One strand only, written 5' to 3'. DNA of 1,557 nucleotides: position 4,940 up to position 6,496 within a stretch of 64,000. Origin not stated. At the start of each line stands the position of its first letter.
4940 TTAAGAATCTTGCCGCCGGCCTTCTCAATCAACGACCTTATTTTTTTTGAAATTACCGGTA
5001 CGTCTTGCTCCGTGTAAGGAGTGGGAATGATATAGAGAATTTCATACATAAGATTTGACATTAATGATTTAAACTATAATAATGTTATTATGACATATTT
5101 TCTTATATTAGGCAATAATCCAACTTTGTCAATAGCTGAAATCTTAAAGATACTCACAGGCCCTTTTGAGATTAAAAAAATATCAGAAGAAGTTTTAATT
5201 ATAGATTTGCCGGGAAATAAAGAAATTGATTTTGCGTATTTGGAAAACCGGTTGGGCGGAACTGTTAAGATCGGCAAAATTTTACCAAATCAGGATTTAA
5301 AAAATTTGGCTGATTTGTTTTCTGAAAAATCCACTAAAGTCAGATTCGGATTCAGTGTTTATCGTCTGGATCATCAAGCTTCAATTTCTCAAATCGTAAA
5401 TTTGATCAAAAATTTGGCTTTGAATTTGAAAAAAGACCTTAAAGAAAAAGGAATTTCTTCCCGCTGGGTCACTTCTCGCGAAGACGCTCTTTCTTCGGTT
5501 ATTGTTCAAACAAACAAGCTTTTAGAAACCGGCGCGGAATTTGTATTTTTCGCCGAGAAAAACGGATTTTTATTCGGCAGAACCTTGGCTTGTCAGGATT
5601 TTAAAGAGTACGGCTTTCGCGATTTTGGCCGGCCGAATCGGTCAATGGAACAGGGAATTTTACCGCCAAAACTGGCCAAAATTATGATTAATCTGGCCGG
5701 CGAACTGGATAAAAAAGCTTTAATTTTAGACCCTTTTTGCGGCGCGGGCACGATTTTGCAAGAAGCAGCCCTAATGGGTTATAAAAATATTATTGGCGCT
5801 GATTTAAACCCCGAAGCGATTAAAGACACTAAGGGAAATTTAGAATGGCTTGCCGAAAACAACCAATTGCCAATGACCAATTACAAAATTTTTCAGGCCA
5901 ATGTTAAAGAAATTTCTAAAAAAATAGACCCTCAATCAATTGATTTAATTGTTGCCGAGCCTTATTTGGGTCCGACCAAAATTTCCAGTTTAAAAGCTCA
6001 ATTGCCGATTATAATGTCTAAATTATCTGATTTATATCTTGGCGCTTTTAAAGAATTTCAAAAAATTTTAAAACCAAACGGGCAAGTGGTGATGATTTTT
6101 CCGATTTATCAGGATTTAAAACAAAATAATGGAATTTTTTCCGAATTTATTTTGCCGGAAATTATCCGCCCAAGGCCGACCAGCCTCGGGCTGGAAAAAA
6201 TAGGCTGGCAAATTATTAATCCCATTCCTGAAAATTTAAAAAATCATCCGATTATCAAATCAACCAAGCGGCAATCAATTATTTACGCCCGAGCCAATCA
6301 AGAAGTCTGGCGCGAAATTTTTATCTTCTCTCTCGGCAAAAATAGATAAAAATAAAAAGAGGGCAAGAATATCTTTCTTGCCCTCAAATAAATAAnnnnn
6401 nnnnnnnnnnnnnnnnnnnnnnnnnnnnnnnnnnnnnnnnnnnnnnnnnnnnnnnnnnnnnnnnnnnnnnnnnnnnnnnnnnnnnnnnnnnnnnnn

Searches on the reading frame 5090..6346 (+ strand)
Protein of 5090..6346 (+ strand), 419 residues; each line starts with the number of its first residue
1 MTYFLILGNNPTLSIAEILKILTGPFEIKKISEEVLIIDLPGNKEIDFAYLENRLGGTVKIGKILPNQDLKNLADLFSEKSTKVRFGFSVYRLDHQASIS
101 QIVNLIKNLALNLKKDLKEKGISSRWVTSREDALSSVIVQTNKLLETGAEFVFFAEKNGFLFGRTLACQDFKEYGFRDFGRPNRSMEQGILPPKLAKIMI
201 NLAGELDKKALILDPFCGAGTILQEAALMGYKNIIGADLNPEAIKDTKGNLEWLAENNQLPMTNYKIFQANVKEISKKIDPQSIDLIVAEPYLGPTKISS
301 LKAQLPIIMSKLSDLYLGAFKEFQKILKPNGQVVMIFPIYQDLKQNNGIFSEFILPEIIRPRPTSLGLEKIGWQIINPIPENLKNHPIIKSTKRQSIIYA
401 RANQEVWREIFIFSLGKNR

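Call 45: find_related_loci(query=window:5090-6346:+, collection=metagenome_contigs, flank=8000)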
Query window:5090-6346:+ (419 aa) in metagenome_contigs; peptide patterns used: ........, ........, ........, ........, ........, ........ (x = any residue, [..] = any of these).
304 stretches matched a pattern; 4 encode a relative of the query (tblastn E <= 1e-3); 4 distinct loci.
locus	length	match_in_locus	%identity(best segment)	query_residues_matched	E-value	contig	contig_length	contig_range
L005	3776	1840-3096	94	1-417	0e+0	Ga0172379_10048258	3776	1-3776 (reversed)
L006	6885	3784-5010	89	1-419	0e+0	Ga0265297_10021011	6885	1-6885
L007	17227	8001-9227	89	1-419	0e+0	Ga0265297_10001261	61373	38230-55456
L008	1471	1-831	90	126-412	0e+0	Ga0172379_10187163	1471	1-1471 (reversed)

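Call 73: search_protein_families(library=pfam, proteins=[L007:9369-9626:-, L008:984-1250:-, window:5090-6346:+], max_evalue=0.1)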
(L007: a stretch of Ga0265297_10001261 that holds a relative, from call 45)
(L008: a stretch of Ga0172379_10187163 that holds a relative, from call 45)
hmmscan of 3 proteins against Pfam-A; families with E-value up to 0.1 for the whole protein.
L007:9369-9626:- (86 aa): 1 family
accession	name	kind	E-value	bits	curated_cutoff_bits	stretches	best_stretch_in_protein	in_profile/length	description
PF22639.1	Gp18_dom_I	-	0.049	14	27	1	15-77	20-77/93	Tail sheath protein Gp18-like domain I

L008:984-1250:- (89 aa): 2 families
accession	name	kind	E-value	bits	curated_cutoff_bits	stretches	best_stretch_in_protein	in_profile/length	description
PF05575.17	V_cholerae_RfbT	-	0.013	15.2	27.9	1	13-65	194-242/286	Vibrio cholerae RfbT protein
PF05293.16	ASFV_L11L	-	0.076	13.8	25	0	38-76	37-74/78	African swine fever virus (ASFV) L11L protein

window:5090-6346:+ (419 aa): 11 families
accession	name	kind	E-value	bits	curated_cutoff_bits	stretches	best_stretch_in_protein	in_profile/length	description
PF01170.24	UPF0020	-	2.2e-12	47.5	22.3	1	188-344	9-173/197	RMKL-like, methyltransferase domain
PF13847.12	Methyltransf_31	-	1e-10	41.9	27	1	207-336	2-110/145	Methyltransferase domain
PF01555.25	N6_N4_Mtase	-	3.7e-07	30.8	26.7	1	191-247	166-219/221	DNA methylase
PF13649.12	Methyltransf_25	-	5e-05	24.4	27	1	212-289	1-70/97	Methyltransferase domain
PF09445.16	Methyltransf_15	-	8.7e-05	22.6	22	1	211-294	3-82/165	RNA cap guanine-N2 methyltransferase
PF08241.18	Methyltransf_11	-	0.00014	22.9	21.2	1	214-289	2-66/95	Methyltransferase domain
PF03602.21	Cons_hypoth95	-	0.00056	20.1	24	1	208-288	41-118/182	Conserved hypothetical protein 95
PF06325.19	PrmA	-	0.0036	17.3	22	1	208-289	161-232/296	Ribosomal protein L11 methyltransferase (PrmA)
PF13489.12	Methyltransf_23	-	0.0046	17.1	27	1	193-335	7-116/164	Methyltransferase domain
PF08242.18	Methyltransf_12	-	0.017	16.3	30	0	217-289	5-71/98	Methyltransferase domain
PF11599.14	AviRa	-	0.052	13.4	25.7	1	208-257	51-103/232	RRNA methyltransferase AviRa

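Call 74: search_protein_families(library=padloc, proteins=[L007:9369-9626:-, window:5090-6346:+], max_evalue=0.1)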
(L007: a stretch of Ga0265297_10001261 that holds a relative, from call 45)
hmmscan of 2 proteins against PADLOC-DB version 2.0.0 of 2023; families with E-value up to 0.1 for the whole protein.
L007:9369-9626:- (86 aa): 0 families

window:5090-6346:+ (419 aa): 46 families (the best 25 are shown)
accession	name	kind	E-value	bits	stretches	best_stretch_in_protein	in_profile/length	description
PDLC04134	mad2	-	1.6e-18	64.8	1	183-338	267-397/492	mads_2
PDLC03248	MTase_II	-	1e-09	35.7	2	188-246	11-68/521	Type II methyltransferase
PDLC03339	MTase_II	-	7.5e-08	29.5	1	206-252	227-272/399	Type II methyltransferase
PDLC03387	MTase_II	-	8.5e-08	29.7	1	190-245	217-269/289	Type II methyltransferase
PDLC03353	MTase_II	-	1.2e-07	29.5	1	190-244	192-243/260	Type II methyltransferase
PDLC03299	MTase_II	-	3.7e-07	27.9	2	207-253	214-259/296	Type II methyltransferase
PDLC03239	MTase_II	-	4e-07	27.1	1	189-244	73-127/442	Type II methyltransferase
PDLC03363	MTase_II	-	8.6e-07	26.6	1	185-291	55-157/294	Type II methyltransferase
PDLC03322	MTase_II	-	9.5e-07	26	1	193-244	48-99/446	Type II methyltransferase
PDLC03354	MTase_II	-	2.5e-06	24.7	1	206-270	338-399/425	Type II methyltransferase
PDLC03350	MTase_II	-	5.5e-06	24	1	208-248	253-292/312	Type II methyltransferase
PDLC03371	MTase_II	-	6.4e-06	23.9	1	192-252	196-253/260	Type II methyltransferase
PDLC03364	MTase_II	-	1.1e-05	22.6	1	206-248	56-97/380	Type II methyltransferase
PDLC03260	MTase_II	-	1.5e-05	22.1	2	257-335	2-77/349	Type II methyltransferase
PDLC03369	MTase_II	-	3.3e-05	20.8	1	188-241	121-172/532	Type II methyltransferase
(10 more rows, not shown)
